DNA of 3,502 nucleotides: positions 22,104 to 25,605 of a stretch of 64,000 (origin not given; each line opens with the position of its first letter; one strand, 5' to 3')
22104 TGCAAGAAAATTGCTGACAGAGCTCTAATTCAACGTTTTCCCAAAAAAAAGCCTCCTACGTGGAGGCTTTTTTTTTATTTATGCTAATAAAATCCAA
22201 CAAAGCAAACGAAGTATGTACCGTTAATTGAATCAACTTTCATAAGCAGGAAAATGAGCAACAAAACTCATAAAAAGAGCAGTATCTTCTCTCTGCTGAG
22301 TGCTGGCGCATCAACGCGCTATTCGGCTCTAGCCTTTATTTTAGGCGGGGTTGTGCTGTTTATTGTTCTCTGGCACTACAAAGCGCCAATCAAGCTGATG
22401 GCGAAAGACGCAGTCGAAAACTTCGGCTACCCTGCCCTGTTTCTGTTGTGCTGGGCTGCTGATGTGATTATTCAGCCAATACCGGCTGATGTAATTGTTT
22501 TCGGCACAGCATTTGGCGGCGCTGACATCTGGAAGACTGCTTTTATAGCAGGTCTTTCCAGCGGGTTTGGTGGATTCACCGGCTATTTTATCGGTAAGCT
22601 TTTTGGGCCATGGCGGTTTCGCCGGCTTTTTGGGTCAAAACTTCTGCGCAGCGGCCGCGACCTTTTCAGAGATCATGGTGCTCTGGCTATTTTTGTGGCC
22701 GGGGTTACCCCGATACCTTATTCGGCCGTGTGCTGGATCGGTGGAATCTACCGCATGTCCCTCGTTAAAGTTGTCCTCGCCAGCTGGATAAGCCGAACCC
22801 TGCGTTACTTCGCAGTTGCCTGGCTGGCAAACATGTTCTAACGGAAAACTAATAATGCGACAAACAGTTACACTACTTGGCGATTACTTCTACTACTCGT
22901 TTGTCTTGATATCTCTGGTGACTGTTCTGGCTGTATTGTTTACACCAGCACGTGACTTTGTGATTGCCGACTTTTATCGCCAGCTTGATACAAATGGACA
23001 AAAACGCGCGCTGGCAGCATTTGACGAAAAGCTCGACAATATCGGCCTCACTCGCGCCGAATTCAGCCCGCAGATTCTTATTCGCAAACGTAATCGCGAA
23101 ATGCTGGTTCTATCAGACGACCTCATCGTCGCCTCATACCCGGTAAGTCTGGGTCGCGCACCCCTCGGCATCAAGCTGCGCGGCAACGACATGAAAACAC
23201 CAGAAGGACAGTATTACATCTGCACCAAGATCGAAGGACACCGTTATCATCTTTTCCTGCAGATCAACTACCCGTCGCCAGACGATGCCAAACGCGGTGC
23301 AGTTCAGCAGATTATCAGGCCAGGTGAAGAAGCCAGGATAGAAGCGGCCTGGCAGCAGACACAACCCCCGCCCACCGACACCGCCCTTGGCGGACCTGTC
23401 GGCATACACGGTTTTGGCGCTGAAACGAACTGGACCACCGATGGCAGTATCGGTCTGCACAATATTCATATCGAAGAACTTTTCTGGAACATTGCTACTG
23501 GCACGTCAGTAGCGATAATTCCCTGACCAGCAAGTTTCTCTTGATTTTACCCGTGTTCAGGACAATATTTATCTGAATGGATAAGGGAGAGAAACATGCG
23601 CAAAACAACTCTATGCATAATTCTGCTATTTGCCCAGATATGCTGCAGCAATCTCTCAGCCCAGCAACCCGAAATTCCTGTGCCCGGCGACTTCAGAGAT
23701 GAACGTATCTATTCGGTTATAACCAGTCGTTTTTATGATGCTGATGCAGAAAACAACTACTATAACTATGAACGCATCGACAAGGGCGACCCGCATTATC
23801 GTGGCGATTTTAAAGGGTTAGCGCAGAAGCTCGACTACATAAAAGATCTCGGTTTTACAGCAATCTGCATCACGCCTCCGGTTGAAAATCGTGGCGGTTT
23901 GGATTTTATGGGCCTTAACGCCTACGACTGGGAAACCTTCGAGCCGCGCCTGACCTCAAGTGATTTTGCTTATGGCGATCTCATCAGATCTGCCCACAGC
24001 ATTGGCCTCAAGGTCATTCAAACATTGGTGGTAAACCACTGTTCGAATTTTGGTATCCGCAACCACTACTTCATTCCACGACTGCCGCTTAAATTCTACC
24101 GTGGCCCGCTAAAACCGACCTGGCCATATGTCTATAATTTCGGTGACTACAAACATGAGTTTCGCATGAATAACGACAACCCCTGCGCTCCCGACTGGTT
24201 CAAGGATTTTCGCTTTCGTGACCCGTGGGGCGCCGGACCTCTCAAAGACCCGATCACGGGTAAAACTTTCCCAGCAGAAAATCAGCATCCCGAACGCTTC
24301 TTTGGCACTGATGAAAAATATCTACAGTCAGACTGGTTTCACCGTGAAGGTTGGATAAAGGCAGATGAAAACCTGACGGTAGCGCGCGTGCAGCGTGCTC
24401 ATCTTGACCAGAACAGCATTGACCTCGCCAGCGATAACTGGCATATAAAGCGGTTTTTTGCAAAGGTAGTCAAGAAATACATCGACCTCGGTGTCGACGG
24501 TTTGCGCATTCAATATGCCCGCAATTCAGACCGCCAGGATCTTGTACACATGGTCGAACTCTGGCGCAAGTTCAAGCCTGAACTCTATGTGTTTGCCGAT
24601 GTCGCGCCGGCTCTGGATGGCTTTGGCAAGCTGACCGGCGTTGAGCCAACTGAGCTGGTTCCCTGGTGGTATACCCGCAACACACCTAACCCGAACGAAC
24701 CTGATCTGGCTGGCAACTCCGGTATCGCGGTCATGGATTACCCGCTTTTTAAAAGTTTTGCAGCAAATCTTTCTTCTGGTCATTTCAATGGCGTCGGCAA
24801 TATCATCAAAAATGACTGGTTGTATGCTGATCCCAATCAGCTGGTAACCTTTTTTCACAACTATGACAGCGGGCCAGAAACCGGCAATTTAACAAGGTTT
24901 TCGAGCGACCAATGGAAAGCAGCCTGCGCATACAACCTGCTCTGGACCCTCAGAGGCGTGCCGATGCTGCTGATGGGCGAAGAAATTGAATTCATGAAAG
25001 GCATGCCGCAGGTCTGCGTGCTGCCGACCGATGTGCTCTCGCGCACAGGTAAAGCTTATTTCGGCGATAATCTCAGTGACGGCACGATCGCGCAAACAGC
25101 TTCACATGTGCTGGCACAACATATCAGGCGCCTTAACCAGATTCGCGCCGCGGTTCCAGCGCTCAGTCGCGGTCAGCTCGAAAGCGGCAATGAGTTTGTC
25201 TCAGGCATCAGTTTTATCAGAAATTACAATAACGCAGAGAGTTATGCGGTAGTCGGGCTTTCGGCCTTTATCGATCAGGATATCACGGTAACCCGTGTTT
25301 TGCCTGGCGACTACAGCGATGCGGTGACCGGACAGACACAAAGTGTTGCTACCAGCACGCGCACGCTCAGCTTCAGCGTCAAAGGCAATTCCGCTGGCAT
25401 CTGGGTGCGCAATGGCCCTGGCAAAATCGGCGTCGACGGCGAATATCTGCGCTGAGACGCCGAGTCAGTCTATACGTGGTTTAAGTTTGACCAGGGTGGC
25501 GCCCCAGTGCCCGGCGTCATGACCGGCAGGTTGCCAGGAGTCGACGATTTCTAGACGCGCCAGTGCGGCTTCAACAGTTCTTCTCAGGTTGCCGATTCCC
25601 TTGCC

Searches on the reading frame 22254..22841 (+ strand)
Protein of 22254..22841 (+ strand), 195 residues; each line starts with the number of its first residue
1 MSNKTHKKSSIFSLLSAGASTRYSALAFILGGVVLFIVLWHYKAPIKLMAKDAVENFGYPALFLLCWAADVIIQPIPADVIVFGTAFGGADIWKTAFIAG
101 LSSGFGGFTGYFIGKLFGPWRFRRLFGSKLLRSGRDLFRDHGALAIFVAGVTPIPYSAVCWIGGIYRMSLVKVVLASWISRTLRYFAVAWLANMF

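Call 78: search_protein_families(library=pfam, proteins=[window:22254-22841:+], max_evalue=0.0001)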
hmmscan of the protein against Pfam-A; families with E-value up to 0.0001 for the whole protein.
window:22254-22841:+ (195 aa): 1 family
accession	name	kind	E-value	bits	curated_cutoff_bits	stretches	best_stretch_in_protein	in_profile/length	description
PF09335.16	VTT_dom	-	1.2e-09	39.1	33.9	1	80-189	5-118/123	VTT domain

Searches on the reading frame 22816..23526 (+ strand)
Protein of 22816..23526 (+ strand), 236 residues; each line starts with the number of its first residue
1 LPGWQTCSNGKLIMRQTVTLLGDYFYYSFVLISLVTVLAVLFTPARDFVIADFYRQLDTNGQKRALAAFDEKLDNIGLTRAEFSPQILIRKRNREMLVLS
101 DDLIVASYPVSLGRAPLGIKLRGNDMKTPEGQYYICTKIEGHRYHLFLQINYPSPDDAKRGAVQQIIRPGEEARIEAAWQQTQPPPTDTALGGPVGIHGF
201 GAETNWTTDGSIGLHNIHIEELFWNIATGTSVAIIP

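Call 78: search_protein_families(library=pfam, proteins=[window:22816-23526:+], max_evalue=0.0001)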
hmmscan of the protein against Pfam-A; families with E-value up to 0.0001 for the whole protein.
window:22816-23526:+ (236 aa): 1 family
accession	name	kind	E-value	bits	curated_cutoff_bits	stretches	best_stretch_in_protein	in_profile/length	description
PF03734.19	YkuD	-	6.7e-13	49.9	23.4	1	86-234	3-146/146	L,D-transpeptidase catalytic domain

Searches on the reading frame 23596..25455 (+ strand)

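Call 78: search_protein_families(library=pfam, proteins=[window:23596-25455:+], max_evalue=0.0001)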
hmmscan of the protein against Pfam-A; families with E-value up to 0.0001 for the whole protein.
window:23596-25455:+ (619 aa): 1 family
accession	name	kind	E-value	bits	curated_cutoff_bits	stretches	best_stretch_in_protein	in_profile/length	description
PF00128.31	Alpha-amylase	-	5e-20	72.6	22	1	41-151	2-94/446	Alpha amylase, catalytic domain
